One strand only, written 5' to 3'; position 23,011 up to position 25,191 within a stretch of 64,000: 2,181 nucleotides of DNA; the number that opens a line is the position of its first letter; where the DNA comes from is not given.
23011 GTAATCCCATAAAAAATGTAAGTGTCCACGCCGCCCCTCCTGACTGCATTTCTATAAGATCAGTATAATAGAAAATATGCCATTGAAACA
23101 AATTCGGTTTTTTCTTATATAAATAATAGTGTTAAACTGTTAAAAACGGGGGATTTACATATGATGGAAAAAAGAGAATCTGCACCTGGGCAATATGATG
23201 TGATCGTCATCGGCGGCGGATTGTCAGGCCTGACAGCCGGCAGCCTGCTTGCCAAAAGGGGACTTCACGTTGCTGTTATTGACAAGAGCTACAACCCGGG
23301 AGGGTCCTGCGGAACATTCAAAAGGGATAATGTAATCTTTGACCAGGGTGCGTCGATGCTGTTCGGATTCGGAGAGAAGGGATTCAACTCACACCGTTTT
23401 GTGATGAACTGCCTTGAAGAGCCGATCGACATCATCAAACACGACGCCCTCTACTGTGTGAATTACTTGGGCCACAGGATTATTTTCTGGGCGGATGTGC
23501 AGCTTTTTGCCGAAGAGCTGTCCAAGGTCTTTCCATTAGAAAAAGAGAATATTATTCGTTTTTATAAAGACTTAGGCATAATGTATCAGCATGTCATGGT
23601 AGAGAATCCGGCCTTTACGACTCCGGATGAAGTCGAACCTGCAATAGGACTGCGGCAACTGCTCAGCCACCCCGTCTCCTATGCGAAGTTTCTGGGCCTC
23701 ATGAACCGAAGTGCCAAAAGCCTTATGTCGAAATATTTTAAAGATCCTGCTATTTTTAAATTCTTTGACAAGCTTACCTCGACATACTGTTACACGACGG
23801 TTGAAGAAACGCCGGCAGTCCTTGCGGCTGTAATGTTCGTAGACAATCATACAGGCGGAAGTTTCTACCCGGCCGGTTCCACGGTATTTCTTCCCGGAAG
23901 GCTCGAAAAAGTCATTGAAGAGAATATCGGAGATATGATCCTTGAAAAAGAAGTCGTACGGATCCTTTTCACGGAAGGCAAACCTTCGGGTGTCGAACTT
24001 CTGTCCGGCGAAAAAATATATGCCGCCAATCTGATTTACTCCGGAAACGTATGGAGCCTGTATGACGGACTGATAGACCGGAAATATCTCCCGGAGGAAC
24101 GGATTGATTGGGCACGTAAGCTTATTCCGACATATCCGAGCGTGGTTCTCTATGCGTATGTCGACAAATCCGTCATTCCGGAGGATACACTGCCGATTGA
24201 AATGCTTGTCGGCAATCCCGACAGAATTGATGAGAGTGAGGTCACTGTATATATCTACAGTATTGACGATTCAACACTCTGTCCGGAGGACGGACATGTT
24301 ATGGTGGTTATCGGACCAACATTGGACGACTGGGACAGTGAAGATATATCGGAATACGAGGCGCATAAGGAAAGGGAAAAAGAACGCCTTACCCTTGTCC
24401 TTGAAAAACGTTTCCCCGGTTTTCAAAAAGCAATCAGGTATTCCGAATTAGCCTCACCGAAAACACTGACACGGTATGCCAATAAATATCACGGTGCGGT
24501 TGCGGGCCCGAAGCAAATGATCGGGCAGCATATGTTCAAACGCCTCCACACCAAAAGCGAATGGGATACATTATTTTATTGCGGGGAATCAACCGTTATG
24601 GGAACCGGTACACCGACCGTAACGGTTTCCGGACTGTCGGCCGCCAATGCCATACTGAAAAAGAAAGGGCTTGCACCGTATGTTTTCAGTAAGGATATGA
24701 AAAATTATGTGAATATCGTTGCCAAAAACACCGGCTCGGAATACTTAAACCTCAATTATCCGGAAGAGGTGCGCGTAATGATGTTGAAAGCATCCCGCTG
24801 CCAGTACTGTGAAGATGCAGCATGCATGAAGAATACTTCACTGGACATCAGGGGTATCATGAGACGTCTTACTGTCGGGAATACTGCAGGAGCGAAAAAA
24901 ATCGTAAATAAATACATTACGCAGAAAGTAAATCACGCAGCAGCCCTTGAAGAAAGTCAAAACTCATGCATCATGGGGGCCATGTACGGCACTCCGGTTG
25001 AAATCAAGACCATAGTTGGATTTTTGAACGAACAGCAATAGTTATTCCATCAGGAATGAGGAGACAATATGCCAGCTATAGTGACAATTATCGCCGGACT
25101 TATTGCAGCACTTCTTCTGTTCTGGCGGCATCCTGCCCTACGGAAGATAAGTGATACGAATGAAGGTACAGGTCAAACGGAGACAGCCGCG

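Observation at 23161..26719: Staphyloxanthin-like trio (CrtN/CrtI-family oxidoreductase, CrtQ-like GT2, CrtO-like acyltransferase) without a recognisable synthase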

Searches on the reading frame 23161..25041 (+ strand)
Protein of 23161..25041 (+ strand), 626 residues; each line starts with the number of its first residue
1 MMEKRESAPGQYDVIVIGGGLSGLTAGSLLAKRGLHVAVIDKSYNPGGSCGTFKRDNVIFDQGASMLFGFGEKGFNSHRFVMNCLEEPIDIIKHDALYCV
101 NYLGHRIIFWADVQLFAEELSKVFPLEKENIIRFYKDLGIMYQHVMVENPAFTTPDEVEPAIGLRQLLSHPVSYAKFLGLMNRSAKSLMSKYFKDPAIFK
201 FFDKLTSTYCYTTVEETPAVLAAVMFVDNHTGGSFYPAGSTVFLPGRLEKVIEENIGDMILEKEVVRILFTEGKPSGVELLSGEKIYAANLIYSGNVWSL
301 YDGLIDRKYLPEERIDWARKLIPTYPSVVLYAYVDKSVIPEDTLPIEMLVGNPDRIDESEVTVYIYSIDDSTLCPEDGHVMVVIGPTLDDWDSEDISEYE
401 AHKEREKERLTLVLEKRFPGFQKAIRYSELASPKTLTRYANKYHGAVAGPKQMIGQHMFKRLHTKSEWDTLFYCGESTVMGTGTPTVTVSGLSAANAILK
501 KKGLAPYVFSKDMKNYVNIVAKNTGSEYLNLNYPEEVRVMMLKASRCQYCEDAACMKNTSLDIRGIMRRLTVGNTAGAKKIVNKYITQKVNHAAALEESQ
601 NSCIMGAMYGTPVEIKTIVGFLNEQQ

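Call 3: search_protein_families(library=pfam, proteins=[window:23161-25041:+], max_evalue=0.01)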
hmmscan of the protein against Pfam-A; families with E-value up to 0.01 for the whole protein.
window:23161-25041:+ (626 aa): 12 families
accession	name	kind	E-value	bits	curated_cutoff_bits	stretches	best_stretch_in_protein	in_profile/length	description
PF01593.30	Amino_oxidase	-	8.6e-20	71.9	19.8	1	21-499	1-443/443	Flavin containing amine oxidoreductase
PF13450.12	NAD_binding_8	-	3.3e-14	53.3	21.9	1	16-72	1-57/68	NAD(P)-binding Rossmann-like domain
PF01266.30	DAO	-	1.2e-09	38.6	27.9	1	13-49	1-38/353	FAD dependent oxidoreductase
PF01946.23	Thi4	-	1.6e-07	31.3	26.2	1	12-50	18-57/235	Thi4 family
PF00890.30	FAD_binding_2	-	1.3e-06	28.3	20.4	1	13-48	1-36/414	FAD binding domain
PF01494.25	FAD_binding_3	-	9e-06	25.6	22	1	12-43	2-33/349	FAD binding domain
PF12831.13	FAD_oxidored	-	1.3e-05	25.1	27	1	13-49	1-37/416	FAD dependent oxidoreductase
PF14691.11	Fer4_20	-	0.00023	21.4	25.8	1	539-624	16-106/113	Dihydroprymidine dehydrogenase domain II, 4Fe-4S cluster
PF03486.20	HI0933_like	-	0.00029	20.8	50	1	13-47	2-36/244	HI0933-like protein Rossmann domain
PF01134.28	GIDA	-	0.00095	18.8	22.1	1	13-44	1-32/391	Glucose inhibited division protein A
PF00070.33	Pyr_redox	-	0.0023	18.8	22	0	14-43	2-31/82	Pyridine nucleotide-disulphide oxidoreductase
PF07992.20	Pyr_redox_2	-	0.0032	17.4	26.1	1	12-50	1-40/291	Pyridine nucleotide-disulphide oxidoreductase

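Call 4: search_protein_families(library=ncbifam, proteins=[window:23161-25041:+], max_evalue=0.01)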
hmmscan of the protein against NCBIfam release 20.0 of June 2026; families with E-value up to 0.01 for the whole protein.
window:23161-25041:+ (626 aa): 88 families (the best 25 are shown)
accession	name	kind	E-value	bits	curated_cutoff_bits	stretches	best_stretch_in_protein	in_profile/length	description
TIGR02730.1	carot_isom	equivalog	2e-70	238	586.9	1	12-498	1-488/493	carotenoid isomerase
TIGR02733.1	desat_CrtD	equivalog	3.1e-42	144.9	549.7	1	13-501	3-491/492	C-3',4' desaturase CrtD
TIGR02734.1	crtI_fam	subfamily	2.2e-31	109.1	238.1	1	14-503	1-493/504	phytoene desaturase family protein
NF045637.1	carotdesatCrtDProt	equivalog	2.1e-25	89.3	580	2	14-307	1-287/485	1-hydroxycarotenoid 3,4-desaturase CrtD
NF058655.1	CrtID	equivalog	5.7e-23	81.5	640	1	14-493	1-476/478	bifunctional phytoene desaturase/3,4-desaturase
NF045689.1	BCarotKetCrtO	equivalog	2e-11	43.2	1000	2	176-294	178-295/563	beta-carotene ketolase CrtO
NF042421.1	hydcarot_desat_CrtD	equivalog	2.7e-11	42.6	500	1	14-319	4-300/487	1-hydroxycarotenoid 3,4-desaturase CrtD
TIGR00292.1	TIGR00292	equivalog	4.5e-08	32.6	148.3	1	12-51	22-61/254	sulfide-dependent adenosine diphosphate thiazole synthase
TIGR03467.1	HpnE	equivalog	9.3e-08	31.8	283.05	1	14-67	1-56/430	hydroxysqualene dehydroxylase HpnE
NF005560.0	PRK07233.1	equivalog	1e-07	31.2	252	1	14-61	3-50/435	hypothetical protein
TIGR02032.1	GG-red-SF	subfamily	2e-06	27.7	158.8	1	12-47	1-36/297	geranylgeranyl reductase family protein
TIGR00562.1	proto_IX_ox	equivalog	5e-06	25.4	97.85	1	12-67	3-60/470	protoporphyrinogen oxidase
NF005545.0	PRK07208.1-1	equivalog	5.7e-06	25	451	1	11-68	7-65/504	hypothetical protein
NF003585.0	PRK05249.1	equivalog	7e-06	24.9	465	1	11-51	6-46/464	Si-specific NAD(P)(+) transhydrogenase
TIGR03315.1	Se_ygfK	equivalog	2e-05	22.2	835.3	1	10-50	536-576/1012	putative selenate reductase subunit YgfK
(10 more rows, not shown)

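Call 5: find_encoding_contigs(protein=window:23161-25041:+, flank=10000, max_places=6)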
Protein window:23161-25041:+ (626 aa): 2 contigs read that carry it; 1 place shown.
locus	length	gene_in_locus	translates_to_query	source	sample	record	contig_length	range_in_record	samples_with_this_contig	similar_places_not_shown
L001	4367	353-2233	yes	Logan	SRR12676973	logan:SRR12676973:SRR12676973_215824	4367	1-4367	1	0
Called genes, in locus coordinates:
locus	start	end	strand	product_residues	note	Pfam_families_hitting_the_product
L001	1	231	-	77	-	?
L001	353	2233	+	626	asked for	PF00890:FAD_binding_2 (weak), PF01266:DAO (weak), PF01494:FAD_binding_3 (weak), PF01946:Thi4 (weak), PF12831:FAD_oxidored (faint), PF13450:NAD_binding_8, PF01593:Amino_oxidase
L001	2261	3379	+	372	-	PF13506:Glyco_transf_21, PF00535:Glycos_transf_2, PF10111:Glyco_tranf_2_2 (weak), PF13641:Glyco_tranf_2_3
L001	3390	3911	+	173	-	PF18927:CrtO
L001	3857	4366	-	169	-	?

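Call 6: search_solved_structures(query=window:23161-25041:+, max_evalue=0.001, show_alignments=1)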
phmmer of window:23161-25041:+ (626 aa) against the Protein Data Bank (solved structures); distinct sequences matched with E-value up to 0.001: 45.
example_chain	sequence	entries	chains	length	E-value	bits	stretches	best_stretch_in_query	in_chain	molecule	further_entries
4rep_A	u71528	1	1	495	7.5e-13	50.9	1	13-500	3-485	Gamma-carotene desaturase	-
7koe_C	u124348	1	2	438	4.3e-08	35.2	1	11-112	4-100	Electron transfer flavoprotein-quinone oxidoreductase FixC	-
4dgk_A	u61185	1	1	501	8.2e-08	34.3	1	15-499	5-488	Phytoene dehydrogenase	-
6bza_A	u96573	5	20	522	1.2e-05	27.1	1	5-52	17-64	Halogenase PltM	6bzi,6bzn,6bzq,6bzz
6bzt_A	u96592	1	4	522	1.2e-05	27.1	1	5-52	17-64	Halogenase PltM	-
7rk0_A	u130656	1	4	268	1.8e-05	26.5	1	3-77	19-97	Thiamine thiazole synthase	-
2bxr_A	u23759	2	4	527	3.2e-05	25.7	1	3-60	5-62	AMINE OXIDASE [FLAVIN-CONTAINING] A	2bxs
4ylf_B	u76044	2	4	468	0.00011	24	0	13-49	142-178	Dihydropyrimidine dehydrogenase subunit A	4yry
3nrn_A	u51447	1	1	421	0.00012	23.8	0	14-91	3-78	uncharacterized protein PF1083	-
6hk1_A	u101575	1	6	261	0.00014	23.6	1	12-49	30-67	Thiazole synthase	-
6nqm_A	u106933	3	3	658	0.00016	23.4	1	13-72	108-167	Lysine-specific histone demethylase 1A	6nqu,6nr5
2dw4_A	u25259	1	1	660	0.00016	23.4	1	13-72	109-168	Lysine-specific histone demethylase 1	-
6w4k_A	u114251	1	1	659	0.00016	23.4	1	13-72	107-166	Lysine-specific histone demethylase 1A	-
2ejr_A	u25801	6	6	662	0.00016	23.4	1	13-72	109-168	Lysine-specific histone demethylase 1 | Lysine-specific histone demethylase 1A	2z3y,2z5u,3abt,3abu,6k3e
8ym7_A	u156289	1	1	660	0.00016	23.4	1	13-72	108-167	Lysine-specific histone demethylase 1A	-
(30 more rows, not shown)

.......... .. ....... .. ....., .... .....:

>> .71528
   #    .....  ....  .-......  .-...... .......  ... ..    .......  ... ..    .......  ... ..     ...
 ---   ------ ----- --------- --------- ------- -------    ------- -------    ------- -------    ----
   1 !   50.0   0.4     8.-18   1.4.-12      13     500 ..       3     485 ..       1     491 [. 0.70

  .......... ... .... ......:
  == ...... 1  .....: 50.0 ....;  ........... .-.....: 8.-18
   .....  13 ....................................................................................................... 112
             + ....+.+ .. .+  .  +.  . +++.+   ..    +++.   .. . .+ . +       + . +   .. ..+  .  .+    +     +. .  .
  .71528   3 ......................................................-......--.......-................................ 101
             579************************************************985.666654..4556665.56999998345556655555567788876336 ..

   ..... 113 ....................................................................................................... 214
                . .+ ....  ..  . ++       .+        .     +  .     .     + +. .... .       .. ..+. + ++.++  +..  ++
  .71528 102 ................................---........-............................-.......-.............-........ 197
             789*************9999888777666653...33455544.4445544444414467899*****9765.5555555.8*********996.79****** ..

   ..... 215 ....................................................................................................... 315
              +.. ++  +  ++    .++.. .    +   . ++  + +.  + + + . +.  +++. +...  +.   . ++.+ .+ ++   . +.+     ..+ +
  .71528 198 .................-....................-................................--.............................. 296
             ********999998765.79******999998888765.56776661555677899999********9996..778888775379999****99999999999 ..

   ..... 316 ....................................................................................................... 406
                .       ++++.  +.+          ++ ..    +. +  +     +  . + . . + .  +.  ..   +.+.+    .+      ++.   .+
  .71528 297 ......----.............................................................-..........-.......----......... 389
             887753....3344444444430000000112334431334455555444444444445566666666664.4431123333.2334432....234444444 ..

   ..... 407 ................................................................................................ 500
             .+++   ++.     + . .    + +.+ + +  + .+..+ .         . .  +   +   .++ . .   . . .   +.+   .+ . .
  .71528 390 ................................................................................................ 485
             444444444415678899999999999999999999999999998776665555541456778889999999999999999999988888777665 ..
